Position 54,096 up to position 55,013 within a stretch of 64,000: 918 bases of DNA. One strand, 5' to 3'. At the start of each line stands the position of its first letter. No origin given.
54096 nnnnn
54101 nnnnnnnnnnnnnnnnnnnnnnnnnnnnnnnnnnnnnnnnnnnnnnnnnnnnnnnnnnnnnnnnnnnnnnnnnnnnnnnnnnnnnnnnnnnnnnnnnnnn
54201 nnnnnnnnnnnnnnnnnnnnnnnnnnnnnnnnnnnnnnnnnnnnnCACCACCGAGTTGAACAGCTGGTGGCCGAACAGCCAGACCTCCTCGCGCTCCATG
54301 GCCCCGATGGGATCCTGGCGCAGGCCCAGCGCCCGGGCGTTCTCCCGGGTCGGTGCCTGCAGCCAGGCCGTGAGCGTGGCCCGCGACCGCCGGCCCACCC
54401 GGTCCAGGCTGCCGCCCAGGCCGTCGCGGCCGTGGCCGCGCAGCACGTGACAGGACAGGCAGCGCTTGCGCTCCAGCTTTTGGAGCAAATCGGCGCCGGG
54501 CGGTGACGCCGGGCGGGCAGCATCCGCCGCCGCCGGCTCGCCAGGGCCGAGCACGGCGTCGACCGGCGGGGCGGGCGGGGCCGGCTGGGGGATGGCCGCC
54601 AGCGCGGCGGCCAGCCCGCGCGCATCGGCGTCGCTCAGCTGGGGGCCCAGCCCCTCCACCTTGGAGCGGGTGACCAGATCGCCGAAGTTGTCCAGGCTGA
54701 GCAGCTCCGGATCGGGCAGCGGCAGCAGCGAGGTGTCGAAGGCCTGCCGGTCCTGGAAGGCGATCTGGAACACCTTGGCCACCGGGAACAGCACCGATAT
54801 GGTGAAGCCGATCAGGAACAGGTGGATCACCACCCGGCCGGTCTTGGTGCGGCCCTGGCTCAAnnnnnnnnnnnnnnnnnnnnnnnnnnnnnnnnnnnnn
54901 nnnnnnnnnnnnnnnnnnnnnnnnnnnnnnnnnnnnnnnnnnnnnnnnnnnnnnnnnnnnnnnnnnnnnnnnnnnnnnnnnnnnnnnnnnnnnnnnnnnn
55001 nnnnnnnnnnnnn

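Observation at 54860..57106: Single polypeptide fusing a periplasmic substrate-binding protein to a MalF-like transmembrane domain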

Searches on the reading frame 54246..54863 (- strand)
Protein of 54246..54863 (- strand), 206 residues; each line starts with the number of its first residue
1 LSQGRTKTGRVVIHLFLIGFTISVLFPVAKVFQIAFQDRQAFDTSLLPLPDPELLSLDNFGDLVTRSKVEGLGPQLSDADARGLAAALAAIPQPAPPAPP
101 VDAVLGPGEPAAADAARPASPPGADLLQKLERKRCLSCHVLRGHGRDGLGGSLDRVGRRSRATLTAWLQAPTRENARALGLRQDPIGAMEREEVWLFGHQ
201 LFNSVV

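Call 21: search_protein_families(library=pfam, proteins=[window:54252-54755:-], max_evalue=10)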
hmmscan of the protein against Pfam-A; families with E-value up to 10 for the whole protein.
seq(168 aa): 0 families

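Call 29: find_homologous_proteins(query=window:54246-54863:-, max_evalue=0.001)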
Query seq(206 aa) (206 aa): 3 proteins with E <= 0.001 among 8000 candidates.
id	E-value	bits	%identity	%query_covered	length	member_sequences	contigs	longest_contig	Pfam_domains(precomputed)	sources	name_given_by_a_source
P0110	2.3e-23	101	66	37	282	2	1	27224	PF00528.28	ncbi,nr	ncbi:MAG: sugar ABC transporter permease [Deltaproteobacteria bacterium]|nr:sugar ABC transporter pe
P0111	1.1e-15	76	65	30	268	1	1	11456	PF00528.28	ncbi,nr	ncbi:MAG: ABC transporter permease subunit [Deltaproteobacteria bacterium]|nr:MAG: ABC transporter p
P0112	1.7e-6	46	97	14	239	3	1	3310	PF00528.28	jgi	-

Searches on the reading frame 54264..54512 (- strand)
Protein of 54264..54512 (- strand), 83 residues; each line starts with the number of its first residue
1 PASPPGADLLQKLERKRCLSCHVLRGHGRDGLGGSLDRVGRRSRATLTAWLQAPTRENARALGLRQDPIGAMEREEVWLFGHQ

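Call 21: search_protein_families(library=pfam, proteins=[window:54279-54497:-], max_evalue=10)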
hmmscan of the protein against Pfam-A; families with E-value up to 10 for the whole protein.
seq(73 aa): 0 families

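Call 37: search_solved_structures(query=A4, max_evalue=10, show_alignments=4)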
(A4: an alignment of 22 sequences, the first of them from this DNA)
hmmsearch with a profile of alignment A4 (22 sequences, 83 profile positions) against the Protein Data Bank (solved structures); distinct sequences matched with E-value up to 10: 31.
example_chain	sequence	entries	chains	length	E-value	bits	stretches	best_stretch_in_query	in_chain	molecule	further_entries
9l08_A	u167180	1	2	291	8.3e-06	29.2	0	7-51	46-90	Covalently Connected Cytochrome c555 trimer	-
2l4d_A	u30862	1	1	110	0.0001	25.7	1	14-60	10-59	SCO1/SenC family protein/cytochrome c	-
5aur_A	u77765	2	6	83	0.069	16.6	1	12-42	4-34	Cytochrome c-552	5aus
2c2c_A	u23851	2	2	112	0.18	15.3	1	15-43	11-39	CYTOCHROME C2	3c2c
7zs1_A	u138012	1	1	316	0.28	14.7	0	17-46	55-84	Hypothetical (Diheme) protein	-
7zs0_A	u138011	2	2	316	0.29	14.7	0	17-46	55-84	Hypothetical (Diheme) protein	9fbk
7zs2_A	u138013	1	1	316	0.29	14.7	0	17-46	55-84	Hypothetical (Diheme) protein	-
8qk0_A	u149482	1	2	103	0.37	14.3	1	13-47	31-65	Lipoprotein cytochrome c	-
6c4w_A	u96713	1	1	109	0.43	14.1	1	10-41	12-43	cytochrome c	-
3o5c_A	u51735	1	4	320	0.59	13.7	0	10-23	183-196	Cytochrome c551 peroxidase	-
8uf3_A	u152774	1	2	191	0.6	13.6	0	17-52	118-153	Cytochrome C4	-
8ed4_I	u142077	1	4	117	0.78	13.3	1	15-50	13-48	C-type cytochrome c552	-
1raq_A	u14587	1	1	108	0.86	13.1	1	11-39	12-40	REP A2 ISO-1-CYTOCHROME C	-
2c1u_A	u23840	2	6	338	1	12.9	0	17-40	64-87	DI-HAEM CYTOCHROME C PEROXIDASE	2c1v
1jdl_A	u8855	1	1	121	1.1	12.8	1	16-43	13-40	CYTOCHROME C2, ISO-2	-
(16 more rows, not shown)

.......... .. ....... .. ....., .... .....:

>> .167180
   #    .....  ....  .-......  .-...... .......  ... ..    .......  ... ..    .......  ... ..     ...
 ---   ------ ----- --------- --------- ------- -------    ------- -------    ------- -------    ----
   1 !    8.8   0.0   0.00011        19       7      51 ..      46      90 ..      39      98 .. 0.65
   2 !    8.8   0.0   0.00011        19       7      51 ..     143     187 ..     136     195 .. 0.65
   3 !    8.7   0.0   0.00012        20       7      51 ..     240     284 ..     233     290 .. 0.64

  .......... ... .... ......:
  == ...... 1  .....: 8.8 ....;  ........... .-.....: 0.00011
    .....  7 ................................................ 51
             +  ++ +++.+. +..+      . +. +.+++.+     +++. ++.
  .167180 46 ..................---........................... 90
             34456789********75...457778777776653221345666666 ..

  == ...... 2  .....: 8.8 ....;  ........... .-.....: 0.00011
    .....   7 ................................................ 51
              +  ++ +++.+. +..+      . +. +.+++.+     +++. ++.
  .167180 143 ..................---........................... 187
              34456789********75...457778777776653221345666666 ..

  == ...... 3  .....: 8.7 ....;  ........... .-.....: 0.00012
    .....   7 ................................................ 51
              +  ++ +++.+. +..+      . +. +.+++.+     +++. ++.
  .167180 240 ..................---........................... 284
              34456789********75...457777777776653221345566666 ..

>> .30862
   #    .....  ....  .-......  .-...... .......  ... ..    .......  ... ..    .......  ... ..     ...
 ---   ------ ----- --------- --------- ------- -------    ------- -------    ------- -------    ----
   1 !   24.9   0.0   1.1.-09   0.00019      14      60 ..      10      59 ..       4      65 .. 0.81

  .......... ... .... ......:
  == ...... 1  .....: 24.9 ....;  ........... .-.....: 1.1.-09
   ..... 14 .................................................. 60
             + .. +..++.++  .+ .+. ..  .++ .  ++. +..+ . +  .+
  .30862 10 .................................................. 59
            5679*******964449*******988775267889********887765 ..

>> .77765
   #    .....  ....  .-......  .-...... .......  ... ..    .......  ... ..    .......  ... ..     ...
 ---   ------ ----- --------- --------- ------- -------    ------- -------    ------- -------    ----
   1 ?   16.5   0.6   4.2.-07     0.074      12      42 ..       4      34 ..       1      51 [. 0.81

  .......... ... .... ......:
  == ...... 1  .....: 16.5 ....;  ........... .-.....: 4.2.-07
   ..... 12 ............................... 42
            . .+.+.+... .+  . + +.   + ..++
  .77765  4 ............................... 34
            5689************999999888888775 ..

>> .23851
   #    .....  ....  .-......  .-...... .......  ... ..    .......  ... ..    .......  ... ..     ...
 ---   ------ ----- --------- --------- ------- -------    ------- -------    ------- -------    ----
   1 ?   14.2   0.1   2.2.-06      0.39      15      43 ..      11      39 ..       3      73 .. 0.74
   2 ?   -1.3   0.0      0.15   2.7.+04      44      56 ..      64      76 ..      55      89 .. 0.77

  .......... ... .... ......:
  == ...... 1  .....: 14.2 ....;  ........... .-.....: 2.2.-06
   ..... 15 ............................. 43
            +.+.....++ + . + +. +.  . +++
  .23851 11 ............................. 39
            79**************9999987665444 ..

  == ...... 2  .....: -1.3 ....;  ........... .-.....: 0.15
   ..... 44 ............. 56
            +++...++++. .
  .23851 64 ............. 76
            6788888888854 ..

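Call 45: search_protein_representatives(protein=window:54264-54512:-)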
Query: 83 residues. Proteins with E-value up to 0.001 (for the whole library): 78; up to 1e-10: 12; up to 1e-30: 0. The best 78 are listed.
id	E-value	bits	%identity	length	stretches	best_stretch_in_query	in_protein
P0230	1.3e-19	86.4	40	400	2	8-73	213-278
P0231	2.9e-18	82.1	38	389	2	5-74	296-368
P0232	2.5e-17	79.1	37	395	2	13-73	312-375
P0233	5.2e-15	71.7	39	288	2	5-73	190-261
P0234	7.8e-15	71.2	50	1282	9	62-81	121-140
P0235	1.2e-14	70.6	41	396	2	14-72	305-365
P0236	1.3e-14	70.5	42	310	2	9-76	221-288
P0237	1.3e-13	67.3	40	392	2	11-72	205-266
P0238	2.1e-13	66.6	41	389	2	13-73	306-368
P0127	1.1e-12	64.4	44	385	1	11-83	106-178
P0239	3.7e-12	62.6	34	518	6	17-55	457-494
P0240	3.4e-11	59.5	38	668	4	14-60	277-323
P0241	6.7e-10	55.4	37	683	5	12-56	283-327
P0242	8.0e-10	55.2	37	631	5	13-58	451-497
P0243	1.7e-09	54.1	38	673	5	12-63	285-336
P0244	2.2e-09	53.8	48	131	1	14-73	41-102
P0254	3.2e-07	46.9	42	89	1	12-73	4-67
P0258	7.2e-07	45.7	46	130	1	13-73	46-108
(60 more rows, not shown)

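Call 46: search_protein_families(library=pfam, proteins=[P0230, P0231, P0233, P0236, P0240, P0244, P0254, P0239, P0258], max_evalue=0.01)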
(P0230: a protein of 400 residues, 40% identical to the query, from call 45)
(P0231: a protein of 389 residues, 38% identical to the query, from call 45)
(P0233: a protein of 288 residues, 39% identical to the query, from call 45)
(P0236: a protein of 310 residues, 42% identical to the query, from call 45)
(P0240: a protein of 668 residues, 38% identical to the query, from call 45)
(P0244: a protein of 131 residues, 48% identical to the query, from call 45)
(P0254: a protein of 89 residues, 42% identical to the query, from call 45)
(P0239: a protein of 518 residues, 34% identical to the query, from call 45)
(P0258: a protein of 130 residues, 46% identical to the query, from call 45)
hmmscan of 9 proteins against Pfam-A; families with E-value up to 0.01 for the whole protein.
P0230 (400 aa): 2 families
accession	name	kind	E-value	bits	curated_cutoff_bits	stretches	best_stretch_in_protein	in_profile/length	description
PF00034.26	Cytochrom_C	-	7e-14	53.4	21.3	1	310-398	2-90/90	Cytochrome c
PF13442.11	Cytochrome_CBB3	-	1.6e-06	28.7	27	1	313-394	7-68/68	Cytochrome C oxidase, cbb3-type, subunit III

P0231 (389 aa): 2 families
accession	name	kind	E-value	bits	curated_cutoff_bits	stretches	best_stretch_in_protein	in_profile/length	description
PF00034.26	Cytochrom_C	-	1.8e-07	32.8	21.3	1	303-386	6-89/90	Cytochrome c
PF13442.11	Cytochrome_CBB3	-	5.8e-05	23.8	27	0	301-382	6-67/68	Cytochrome C oxidase, cbb3-type, subunit III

P0233 (288 aa): 3 families
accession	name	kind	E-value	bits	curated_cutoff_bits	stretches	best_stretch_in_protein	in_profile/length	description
PF00034.26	Cytochrom_C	-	8e-09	37.1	21.3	1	201-280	9-89/90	Cytochrome c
PF13442.11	Cytochrome_CBB3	-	5.7e-07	30.2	27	0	201-277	11-68/68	Cytochrome C oxidase, cbb3-type, subunit III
PF09699.15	Paired_CXXCH_1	-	0.00079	19.5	20.6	0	200-214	5-19/41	Doubled CXXCH motif (Paired_CXXCH_1)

P0236 (310 aa): 2 families
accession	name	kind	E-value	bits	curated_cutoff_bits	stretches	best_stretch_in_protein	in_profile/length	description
PF00034.26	Cytochrom_C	-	3.9e-13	51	21.3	1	223-304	5-89/90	Cytochrome c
PF13442.11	Cytochrome_CBB3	-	2.1e-11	44.4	27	2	142-200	9-64/68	Cytochrome C oxidase, cbb3-type, subunit III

P0240 (668 aa): 7 families
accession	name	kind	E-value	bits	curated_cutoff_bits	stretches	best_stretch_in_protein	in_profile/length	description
PF00034.26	Cytochrom_C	-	9.9e-46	155.4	21.3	5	269-334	1-70/90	Cytochrome c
PF13442.11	Cytochrome_CBB3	-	3.2e-30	104.7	27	3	493-564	8-68/68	Cytochrome C oxidase, cbb3-type, subunit III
PF02433.20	FixO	-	1.1e-10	41.9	29.6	0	181-220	99-138/219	Cytochrome C oxidase, mono-heme subunit/FixO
PF14522.11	Cytochrome_C7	-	7.8e-08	32.5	24.8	1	106-173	12-66/67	Cytochrome c7 and related cytochrome c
PF22113.1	Mtrc-MtrF_II-IV_dom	-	3.6e-06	27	30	0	72-118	119-167/176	Outer membrane cytochrome MtrC/MtrF-like, domains II/IV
PF14537.11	Cytochrom_c3_2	-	4.5e-06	27.5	25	0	103-174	2-65/79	Cytochrome c3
PF02085.21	Cytochrom_CIII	-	0.0003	21.5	22.9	0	107-180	30-89/101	Class III cytochrome C family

P0244 (131 aa): 2 families
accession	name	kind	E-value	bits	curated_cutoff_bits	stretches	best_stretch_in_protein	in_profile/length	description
PF00034.26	Cytochrom_C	-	1.4e-08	36.4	21.3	1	35-120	3-88/90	Cytochrome c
PF13442.11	Cytochrome_CBB3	-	0.00024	21.8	27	1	34-118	4-68/68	Cytochrome C oxidase, cbb3-type, subunit III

P0254 (89 aa): 2 families
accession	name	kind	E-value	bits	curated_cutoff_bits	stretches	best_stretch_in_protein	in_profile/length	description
PF00034.26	Cytochrom_C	-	1.4e-06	29.9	21.3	1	3-86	6-89/90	Cytochrome c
PF13442.11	Cytochrome_CBB3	-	7.5e-05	23.4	27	1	7-83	11-68/68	Cytochrome C oxidase, cbb3-type, subunit III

P0239 (518 aa): 11 families
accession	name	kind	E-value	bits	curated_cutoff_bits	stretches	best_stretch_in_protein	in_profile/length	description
PF13442.11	Cytochrome_CBB3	-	6.9e-60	199.7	27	5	110-179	2-68/68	Cytochrome C oxidase, cbb3-type, subunit III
PF00034.26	Cytochrom_C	-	3.4e-51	172.9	21.3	6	112-180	2-87/90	Cytochrome c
PF14495.11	Cytochrom_C550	-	1.8e-08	34.6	27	0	270-291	21-42/136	Cytochrome c-550 domain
PF09098.15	Dehyd-heme_bind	-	6.8e-06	26.2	25.2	0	277-295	2-20/167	Quinohemoprotein amine dehydrogenase A, alpha subunit, haem binding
PF09699.15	Paired_CXXCH_1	-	2.7e-05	24.2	20.6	0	30-40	4-14/41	Doubled CXXCH motif (Paired_CXXCH_1)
PF14376.11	Haem_bd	-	8.9e-05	22.9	27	0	271-291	27-47/133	Haem-binding domain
PF14537.11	Cytochrom_c3_2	-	0.00012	22.9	25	0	110-127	17-34/79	Cytochrome c3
PF03892.19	NapB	-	0.00027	21.5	25.1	0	352-380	49-75/127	Nitrate reductase cytochrome c-type subunit (NapB)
PF22113.1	Mtrc-MtrF_II-IV_dom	-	0.00034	20.6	30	0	28-129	77-166/176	Outer membrane cytochrome MtrC/MtrF-like, domains II/IV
PF14522.11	Cytochrome_C7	-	0.00041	20.6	24.8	0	31-39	58-66/67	Cytochrome c7 and related cytochrome c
PF06537.16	DHOR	-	0.006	15.5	22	0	451-470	65-84/499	Di-haem oxidoreductase, putative peroxidase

P0258 (130 aa): 2 families
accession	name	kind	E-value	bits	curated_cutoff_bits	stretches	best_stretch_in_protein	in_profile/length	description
PF00034.26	Cytochrom_C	-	3.2e-07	32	21.3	1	44-128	6-90/90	Cytochrome c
PF13442.11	Cytochrome_CBB3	-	6.1e-05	23.7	27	1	47-124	10-68/68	Cytochrome C oxidase, cbb3-type, subunit III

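Call 47: predict_structure(alignment_id=A4)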
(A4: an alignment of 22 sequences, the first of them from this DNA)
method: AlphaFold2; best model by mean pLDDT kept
length: 83 residues; sequences in the alignment: 22
mean_pLDDT: 72.2   pTM: 0.49
mean pLDDT of the five models: 72.2, 62.5, 62.4, 59.5, 56.7
residues with pLDDT >= 90: 3; 70-90: 43; 50-70: 33; < 50: 4
segments of 3 or more residues with pLDDT < 50: none
pLDDT, mean of each block of 10 residues (from residue 1): 71 77 62 68 88 86 79 56 48
secondary structure, 60 per line:
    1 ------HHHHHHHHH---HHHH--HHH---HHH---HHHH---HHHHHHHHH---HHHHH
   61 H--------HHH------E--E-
elements in order: H7-15 H19-22 H37-40 H44-52 H56-61

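Call 49: fold_search(model_id=the predicted structure, library=pdb)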
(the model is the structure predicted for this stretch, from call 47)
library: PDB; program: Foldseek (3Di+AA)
matches with E <= 10: 2; with E <= 0.001: 0
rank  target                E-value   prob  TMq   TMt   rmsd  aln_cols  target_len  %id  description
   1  7u2v_B                7.5e+00  0.02  0.25  0.20  10.7        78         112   17  Plasmodium falciparum Cyt c2 DSD (released 2023-05-10)
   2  7txe_A                8.5e+00  0.02  0.27  0.19  11.3        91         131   16  Plasmodium falciparum Cyt c2 DSD (released 2023-05-10)
